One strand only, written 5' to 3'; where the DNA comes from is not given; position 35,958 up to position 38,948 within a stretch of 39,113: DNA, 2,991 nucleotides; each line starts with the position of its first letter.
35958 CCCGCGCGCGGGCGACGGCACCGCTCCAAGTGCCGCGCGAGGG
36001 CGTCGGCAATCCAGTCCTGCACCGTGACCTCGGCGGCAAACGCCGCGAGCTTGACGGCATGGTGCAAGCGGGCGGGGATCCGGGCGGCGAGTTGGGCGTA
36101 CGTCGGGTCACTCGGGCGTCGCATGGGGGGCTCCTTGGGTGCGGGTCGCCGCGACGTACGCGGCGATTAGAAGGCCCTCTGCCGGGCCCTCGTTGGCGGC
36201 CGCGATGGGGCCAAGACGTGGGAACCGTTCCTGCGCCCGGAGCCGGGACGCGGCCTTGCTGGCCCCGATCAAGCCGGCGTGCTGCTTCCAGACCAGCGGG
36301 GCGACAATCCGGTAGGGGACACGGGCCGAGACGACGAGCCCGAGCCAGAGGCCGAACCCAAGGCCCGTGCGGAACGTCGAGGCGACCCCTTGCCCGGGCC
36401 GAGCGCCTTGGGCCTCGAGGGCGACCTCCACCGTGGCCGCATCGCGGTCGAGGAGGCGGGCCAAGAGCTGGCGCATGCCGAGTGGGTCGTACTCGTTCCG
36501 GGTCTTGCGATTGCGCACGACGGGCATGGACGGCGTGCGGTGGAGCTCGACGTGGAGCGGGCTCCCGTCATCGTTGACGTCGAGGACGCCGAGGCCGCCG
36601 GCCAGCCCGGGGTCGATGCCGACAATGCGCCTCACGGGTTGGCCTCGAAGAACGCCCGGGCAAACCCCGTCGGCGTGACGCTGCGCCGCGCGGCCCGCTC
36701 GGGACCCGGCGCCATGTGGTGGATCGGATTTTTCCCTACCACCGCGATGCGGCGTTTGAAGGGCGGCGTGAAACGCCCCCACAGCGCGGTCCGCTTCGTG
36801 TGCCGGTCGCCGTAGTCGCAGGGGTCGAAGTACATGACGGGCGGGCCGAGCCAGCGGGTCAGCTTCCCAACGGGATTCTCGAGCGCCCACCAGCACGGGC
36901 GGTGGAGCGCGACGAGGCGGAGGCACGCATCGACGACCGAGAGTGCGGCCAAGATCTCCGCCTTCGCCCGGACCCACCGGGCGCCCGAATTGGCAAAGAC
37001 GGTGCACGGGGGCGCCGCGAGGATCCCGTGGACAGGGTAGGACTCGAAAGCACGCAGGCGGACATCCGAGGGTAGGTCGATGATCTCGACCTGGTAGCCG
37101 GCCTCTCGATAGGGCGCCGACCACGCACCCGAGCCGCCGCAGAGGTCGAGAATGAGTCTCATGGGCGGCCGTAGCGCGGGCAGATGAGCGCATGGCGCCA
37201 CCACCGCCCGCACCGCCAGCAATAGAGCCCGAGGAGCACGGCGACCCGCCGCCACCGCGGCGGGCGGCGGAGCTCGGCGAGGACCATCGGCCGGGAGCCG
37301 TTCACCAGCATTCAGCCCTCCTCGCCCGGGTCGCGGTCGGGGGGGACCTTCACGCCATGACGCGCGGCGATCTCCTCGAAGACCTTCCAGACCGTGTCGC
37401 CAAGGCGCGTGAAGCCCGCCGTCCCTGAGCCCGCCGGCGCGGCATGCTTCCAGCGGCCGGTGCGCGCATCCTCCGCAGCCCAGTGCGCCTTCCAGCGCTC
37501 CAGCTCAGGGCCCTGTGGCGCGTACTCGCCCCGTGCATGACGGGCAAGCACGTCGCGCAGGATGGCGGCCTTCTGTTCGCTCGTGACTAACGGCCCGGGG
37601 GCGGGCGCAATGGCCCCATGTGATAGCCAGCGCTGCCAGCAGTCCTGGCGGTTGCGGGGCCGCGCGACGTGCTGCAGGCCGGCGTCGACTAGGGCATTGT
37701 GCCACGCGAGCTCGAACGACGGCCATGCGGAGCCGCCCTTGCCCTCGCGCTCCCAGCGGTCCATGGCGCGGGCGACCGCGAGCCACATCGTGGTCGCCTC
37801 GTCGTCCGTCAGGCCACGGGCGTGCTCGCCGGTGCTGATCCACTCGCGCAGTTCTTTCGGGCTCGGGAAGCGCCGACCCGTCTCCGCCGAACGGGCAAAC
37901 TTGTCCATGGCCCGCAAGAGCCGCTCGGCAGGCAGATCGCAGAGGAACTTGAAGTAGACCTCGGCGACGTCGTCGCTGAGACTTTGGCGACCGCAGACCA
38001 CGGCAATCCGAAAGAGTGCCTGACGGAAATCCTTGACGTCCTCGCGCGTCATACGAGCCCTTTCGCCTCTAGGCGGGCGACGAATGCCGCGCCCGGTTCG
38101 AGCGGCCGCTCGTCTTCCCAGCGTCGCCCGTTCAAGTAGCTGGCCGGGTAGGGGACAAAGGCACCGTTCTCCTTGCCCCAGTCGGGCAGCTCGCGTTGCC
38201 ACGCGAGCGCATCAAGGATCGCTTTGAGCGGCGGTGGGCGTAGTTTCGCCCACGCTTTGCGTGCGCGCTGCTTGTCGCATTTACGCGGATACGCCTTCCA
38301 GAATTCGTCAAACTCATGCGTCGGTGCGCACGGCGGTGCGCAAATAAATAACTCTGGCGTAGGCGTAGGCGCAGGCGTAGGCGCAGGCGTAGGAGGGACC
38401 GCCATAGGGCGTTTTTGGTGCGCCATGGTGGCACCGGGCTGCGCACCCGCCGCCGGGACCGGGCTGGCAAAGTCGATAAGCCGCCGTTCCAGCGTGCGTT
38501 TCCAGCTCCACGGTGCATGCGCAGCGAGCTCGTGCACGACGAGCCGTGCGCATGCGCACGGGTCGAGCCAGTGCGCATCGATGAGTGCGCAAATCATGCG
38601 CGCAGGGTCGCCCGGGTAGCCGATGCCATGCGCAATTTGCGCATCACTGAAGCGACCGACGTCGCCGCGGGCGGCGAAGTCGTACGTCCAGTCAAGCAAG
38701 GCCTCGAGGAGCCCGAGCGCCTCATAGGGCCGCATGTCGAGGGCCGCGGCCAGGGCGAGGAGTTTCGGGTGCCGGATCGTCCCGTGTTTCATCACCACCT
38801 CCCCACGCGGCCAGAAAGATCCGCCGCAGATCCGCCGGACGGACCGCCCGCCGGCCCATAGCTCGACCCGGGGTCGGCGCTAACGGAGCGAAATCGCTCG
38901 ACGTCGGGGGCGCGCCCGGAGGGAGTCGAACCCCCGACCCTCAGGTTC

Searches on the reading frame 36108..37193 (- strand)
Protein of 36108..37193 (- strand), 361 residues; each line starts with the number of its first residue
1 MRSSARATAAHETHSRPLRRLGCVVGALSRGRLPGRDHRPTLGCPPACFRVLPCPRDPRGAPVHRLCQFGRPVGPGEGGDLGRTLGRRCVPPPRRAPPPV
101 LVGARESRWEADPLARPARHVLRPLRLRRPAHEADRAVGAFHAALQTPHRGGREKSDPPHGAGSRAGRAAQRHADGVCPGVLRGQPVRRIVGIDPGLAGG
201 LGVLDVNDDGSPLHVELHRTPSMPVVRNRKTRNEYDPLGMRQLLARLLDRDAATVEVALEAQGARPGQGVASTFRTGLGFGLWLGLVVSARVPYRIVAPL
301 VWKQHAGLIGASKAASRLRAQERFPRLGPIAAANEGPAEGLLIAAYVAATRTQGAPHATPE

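Call 60: search_protein_families(library=phrogs, proteins=[window:36108-37193:-], max_evalue=0.001)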
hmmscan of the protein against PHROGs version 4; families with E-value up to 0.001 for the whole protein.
window:36108-37193:- (361 aa): 2 families
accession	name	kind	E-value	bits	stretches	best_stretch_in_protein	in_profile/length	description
phrog_1770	-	DNA, RNA and nucleotide metabolism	3.4e-22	80.1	1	189-350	5-150/158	Holliday junction resolvase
phrog_159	-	DNA, RNA and nucleotide metabolism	8.7e-06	25.9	1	187-346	87-245/330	RuvC-like Holliday junction resolvase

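Call 61: search_protein_families(library=pfam, proteins=[window:36108-37193:-], max_evalue=0.001)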
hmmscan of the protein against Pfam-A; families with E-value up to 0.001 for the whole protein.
window:36108-37193:- (361 aa): 0 families

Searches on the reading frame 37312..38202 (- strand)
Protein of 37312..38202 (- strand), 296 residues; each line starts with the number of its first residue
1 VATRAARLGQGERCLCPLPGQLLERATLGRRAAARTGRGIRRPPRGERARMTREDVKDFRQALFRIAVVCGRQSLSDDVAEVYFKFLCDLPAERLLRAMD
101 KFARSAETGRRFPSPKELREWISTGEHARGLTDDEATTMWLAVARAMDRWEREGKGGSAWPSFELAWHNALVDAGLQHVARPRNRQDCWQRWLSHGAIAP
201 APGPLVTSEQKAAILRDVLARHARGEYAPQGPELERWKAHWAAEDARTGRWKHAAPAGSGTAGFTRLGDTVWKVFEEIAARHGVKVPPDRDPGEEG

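Call 61: search_protein_families(library=pfam, proteins=[window:37312-38202:-], max_evalue=0.001)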
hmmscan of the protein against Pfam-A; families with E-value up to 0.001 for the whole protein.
window:37312-38202:- (296 aa): 0 families

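Call 79: search_protein_families(library=phrogs, proteins=[window:37312-38202:-], max_evalue=0.001)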
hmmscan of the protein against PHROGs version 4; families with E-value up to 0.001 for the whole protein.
window:37312-38202:- (296 aa): 1 family
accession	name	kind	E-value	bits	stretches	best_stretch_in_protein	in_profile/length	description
phrog_10105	-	unknown function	3.4e-08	34.2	1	51-149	1-92/210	-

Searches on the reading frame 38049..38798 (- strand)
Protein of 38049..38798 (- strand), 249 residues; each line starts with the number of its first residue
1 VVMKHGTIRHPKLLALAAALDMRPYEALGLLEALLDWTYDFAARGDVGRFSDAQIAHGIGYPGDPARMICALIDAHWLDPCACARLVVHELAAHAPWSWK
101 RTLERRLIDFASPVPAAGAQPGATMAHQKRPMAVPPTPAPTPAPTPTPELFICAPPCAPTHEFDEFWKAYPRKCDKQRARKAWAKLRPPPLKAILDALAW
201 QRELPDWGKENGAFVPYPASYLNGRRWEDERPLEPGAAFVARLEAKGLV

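Call 61: search_protein_families(library=pfam, proteins=[window:38049-38798:-], max_evalue=0.001)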
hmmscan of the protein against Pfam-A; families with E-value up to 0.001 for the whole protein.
window:38049-38798:- (249 aa): 0 families

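Call 79: search_protein_families(library=phrogs, proteins=[window:38049-38798:-], max_evalue=0.001)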
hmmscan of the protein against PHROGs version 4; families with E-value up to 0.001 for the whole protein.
window:38049-38798:- (249 aa): 7 families
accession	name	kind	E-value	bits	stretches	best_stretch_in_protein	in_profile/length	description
phrog_9474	-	DNA, RNA and nucleotide metabolism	2.3e-33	117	2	160-232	176-250/288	replication initiation protein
phrog_270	-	DNA, RNA and nucleotide metabolism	5.1e-19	69.9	1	160-236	176-255/383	replication initiation protein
phrog_9327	-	DNA, RNA and nucleotide metabolism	1.9e-16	61.5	1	161-231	172-242/276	primosomal protein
phrog_16304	-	unknown function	1.1e-06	29.8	1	161-231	145-225/244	-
phrog_1347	-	unknown function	1.3e-06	28.5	1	161-229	275-345/417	-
phrog_35156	-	unknown function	2.7e-05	25.2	1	162-229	86-151/154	-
phrog_10293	-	unknown function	0.00044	21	1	162-229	16-83/185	-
